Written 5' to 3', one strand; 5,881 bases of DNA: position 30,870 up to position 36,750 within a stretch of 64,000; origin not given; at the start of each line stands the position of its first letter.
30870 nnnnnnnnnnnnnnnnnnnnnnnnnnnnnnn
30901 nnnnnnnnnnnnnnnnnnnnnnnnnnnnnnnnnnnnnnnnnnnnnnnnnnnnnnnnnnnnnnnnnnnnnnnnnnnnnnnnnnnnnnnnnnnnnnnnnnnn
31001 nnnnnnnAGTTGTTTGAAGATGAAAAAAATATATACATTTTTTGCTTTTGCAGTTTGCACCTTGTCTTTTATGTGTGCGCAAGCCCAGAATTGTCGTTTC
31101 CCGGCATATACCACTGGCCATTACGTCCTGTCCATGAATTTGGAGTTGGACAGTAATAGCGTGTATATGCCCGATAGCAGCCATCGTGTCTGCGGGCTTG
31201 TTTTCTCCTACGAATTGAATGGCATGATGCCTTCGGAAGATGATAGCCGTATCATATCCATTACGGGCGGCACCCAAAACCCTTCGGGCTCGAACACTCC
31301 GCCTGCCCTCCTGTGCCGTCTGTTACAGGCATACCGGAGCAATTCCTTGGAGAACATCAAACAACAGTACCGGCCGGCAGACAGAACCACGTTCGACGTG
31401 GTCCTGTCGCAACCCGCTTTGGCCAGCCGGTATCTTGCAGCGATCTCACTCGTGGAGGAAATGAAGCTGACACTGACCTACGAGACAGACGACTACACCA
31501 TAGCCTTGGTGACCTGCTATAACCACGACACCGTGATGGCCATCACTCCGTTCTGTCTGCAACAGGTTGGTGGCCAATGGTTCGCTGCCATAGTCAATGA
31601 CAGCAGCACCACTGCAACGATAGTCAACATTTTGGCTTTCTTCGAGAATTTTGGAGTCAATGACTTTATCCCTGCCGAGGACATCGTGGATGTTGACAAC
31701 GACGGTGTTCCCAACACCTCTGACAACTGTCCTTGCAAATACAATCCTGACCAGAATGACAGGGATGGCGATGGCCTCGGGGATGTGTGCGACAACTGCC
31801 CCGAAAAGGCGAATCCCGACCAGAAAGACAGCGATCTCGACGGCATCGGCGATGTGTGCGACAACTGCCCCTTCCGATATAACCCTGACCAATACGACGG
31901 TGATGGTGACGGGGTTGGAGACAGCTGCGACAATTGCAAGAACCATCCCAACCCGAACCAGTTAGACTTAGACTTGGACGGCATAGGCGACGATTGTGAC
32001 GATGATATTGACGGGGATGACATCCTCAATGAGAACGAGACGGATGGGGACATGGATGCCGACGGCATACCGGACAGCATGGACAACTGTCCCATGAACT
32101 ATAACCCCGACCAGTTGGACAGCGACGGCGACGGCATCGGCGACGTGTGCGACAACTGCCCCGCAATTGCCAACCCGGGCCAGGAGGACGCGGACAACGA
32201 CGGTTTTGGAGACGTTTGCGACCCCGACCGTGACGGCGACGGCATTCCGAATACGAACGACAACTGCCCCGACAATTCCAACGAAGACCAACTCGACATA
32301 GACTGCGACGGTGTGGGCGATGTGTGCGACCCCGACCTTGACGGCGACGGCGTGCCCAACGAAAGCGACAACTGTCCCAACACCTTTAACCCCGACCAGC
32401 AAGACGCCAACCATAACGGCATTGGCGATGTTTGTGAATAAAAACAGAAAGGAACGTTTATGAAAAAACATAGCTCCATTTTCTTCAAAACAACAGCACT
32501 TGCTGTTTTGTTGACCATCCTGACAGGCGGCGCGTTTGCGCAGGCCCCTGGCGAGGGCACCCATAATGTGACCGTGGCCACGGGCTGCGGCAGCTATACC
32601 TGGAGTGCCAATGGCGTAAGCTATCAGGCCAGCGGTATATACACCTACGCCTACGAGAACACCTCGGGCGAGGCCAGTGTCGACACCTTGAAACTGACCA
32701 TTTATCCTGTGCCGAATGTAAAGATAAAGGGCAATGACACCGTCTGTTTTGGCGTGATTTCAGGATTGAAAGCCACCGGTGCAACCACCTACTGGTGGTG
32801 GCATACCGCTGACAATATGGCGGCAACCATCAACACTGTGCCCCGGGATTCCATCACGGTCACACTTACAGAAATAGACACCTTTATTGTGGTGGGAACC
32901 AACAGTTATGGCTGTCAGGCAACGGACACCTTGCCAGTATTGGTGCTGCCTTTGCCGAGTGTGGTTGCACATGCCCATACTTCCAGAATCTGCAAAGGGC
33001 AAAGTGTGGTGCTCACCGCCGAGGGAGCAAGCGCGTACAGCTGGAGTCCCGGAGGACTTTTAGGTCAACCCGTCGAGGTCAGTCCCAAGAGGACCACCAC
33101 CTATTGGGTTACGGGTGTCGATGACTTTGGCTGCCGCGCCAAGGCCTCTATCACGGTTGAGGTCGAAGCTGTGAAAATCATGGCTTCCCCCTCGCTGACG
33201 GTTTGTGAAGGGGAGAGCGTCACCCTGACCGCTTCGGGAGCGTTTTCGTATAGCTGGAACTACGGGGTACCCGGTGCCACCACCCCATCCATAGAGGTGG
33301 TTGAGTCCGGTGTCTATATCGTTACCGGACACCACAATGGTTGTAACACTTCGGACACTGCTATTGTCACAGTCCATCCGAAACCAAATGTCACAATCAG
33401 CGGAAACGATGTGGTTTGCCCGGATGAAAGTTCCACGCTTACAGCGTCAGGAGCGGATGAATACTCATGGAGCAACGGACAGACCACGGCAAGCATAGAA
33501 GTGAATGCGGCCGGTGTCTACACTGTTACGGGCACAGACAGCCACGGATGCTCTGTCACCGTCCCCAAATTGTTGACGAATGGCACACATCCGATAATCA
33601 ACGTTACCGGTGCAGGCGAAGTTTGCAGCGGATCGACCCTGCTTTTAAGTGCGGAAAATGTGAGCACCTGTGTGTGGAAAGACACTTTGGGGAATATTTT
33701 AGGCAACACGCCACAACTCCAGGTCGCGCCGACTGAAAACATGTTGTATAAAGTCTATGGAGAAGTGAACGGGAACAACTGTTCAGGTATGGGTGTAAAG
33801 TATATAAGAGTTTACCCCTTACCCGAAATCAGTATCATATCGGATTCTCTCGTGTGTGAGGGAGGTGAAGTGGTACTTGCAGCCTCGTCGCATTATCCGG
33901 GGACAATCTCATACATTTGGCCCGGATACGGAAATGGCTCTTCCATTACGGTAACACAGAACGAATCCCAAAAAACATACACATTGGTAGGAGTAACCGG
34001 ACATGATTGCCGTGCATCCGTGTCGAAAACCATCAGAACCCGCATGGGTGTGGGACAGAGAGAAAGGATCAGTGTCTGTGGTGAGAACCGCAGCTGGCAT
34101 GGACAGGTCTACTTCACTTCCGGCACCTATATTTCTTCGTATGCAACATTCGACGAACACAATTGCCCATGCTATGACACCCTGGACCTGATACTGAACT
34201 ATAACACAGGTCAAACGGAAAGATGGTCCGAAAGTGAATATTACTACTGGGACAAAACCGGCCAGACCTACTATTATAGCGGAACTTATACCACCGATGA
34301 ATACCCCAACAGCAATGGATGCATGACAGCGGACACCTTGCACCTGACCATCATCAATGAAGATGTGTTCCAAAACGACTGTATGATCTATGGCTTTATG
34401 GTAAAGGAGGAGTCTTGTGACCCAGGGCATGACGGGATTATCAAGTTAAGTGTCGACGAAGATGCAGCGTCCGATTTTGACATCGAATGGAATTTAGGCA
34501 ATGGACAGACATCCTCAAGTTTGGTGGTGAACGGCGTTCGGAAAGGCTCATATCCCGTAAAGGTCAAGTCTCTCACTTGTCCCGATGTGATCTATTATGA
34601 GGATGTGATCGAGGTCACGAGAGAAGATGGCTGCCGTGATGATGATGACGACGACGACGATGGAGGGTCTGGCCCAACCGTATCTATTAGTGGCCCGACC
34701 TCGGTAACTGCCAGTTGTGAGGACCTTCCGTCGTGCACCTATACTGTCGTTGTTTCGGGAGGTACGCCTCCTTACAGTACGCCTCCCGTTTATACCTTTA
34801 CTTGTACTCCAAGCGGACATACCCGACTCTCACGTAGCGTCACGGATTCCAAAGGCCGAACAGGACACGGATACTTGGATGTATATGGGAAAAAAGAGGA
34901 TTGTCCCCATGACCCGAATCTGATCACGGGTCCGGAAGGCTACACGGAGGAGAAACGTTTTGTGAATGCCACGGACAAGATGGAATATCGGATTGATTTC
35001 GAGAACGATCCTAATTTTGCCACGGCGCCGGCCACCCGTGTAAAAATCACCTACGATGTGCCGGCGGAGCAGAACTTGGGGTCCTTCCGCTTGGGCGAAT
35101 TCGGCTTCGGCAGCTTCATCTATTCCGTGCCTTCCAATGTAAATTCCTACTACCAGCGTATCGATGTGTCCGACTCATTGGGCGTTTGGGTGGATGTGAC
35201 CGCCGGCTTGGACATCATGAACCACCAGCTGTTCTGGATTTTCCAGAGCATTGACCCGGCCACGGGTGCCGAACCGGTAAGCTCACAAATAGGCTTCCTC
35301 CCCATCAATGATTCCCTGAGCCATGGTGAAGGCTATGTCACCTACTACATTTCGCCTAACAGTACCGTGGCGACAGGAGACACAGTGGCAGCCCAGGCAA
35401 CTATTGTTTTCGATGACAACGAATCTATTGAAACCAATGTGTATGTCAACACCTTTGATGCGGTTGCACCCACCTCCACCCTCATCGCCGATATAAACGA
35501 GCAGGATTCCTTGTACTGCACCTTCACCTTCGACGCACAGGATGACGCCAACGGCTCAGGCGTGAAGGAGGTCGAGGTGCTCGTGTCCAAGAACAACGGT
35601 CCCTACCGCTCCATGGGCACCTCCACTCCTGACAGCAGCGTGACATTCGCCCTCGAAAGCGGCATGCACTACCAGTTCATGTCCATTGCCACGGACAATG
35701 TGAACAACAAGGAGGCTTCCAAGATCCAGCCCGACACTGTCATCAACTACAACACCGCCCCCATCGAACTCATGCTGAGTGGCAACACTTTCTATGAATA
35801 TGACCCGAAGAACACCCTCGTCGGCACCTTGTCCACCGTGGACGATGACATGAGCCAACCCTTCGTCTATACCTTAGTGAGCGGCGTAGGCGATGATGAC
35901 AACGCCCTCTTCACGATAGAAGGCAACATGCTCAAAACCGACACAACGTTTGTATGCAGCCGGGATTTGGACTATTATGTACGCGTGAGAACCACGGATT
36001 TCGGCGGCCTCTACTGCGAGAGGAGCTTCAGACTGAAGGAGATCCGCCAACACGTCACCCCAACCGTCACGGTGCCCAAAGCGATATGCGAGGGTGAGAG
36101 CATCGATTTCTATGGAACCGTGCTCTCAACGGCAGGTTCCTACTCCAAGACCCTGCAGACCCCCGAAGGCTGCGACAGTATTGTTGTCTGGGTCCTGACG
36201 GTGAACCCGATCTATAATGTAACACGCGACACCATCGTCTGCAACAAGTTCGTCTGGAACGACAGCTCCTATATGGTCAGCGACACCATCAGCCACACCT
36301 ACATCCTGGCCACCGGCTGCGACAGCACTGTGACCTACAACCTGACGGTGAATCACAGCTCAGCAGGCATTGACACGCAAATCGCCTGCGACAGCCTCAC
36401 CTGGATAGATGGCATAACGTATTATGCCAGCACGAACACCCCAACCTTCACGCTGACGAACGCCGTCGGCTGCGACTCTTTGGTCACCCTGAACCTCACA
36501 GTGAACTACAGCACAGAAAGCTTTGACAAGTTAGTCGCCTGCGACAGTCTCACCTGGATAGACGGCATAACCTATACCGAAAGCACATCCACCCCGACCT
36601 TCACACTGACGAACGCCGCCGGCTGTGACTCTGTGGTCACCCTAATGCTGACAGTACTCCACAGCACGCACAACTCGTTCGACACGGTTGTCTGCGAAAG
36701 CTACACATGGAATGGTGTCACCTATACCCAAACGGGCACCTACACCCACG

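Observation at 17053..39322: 22-kb four-gene operon of giant surface proteins wedged between a tRNA and the conserved bamD block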

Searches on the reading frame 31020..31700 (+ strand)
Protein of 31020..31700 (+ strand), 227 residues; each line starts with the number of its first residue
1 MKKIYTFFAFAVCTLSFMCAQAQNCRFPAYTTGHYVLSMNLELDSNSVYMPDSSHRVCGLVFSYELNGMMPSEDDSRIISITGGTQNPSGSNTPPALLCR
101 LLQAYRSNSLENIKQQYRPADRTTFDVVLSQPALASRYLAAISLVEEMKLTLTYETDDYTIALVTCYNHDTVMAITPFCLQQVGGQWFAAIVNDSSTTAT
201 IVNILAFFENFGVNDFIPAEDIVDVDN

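Call 45: search_solved_structures(query=window:31020-31700:+, max_evalue=1)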
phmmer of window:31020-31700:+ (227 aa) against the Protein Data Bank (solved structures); distinct sequences matched with E-value up to 1: 4.
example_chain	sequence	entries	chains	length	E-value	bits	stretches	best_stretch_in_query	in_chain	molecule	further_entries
5orq_A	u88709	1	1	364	0.25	14.2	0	110-150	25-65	cPPR-Telo1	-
5orm_A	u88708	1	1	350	0.27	14.2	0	110-150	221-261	cPPR-Telo1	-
6een_B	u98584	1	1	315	0.43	13.5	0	110-149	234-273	Designer Pentatricopeptide Protein dPPR10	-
4pjq_A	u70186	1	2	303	0.71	12.8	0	110-150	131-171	Pentatricopeptide repeat protein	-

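Call 83: find_homologous_proteins(query=window:31083-31694:+, max_evalue=0.001)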
Query window:31083-31694:+ (204 aa): 2 proteins with E <= 0.001 among 42 candidates.
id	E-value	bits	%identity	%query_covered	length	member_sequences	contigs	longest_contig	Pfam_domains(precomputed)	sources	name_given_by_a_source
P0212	2.5e-29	121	37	93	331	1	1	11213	PF02412.24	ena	-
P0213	8.3e-27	112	36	83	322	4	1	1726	PF02412.24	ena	-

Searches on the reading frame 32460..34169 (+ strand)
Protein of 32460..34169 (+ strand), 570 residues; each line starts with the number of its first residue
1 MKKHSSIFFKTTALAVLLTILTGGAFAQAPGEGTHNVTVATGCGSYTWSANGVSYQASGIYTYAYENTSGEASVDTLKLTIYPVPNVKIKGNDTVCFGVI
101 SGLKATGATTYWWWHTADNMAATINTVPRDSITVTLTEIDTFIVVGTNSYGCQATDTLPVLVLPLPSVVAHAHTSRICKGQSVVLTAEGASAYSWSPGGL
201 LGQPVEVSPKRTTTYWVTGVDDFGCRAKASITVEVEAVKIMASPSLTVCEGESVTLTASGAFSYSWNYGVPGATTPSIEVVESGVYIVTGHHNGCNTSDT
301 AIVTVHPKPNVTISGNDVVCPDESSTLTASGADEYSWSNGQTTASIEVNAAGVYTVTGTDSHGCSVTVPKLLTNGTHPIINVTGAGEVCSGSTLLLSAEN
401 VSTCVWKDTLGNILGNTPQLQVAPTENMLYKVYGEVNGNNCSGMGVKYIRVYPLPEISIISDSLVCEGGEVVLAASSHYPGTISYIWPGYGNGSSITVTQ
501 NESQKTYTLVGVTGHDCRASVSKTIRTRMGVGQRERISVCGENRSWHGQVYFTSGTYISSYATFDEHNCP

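Call 81: search_protein_families(library=pfam, proteins=[window:32460-34169:+], max_evalue=0.01)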
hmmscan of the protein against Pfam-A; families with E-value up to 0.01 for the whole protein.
window:32460-34169:+ (570 aa): 1 family
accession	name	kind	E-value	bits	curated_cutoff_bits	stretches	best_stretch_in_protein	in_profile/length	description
PF19081.6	Ig_7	-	6.5e-11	42.8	27.3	1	167-235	2-80/84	Ig-like domain CHU_C associated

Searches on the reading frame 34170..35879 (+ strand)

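Call 81: search_protein_families(library=pfam, proteins=[window:34170-35879:+], max_evalue=0.01)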
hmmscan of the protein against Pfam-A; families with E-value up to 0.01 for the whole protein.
window:34170-35879:+ (570 aa): 1 family
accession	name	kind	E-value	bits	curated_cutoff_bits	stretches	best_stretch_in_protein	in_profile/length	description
PF24595.1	DUF7619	-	1.8e-14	54.4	27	2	380-427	85-132/133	Domain of unknown function (DUF7619)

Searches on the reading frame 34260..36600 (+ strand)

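Call 46: search_solved_structures(query=window:34260-36600:+, max_evalue=1)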
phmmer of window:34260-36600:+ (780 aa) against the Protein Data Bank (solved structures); distinct sequences matched with E-value up to 1: 0.
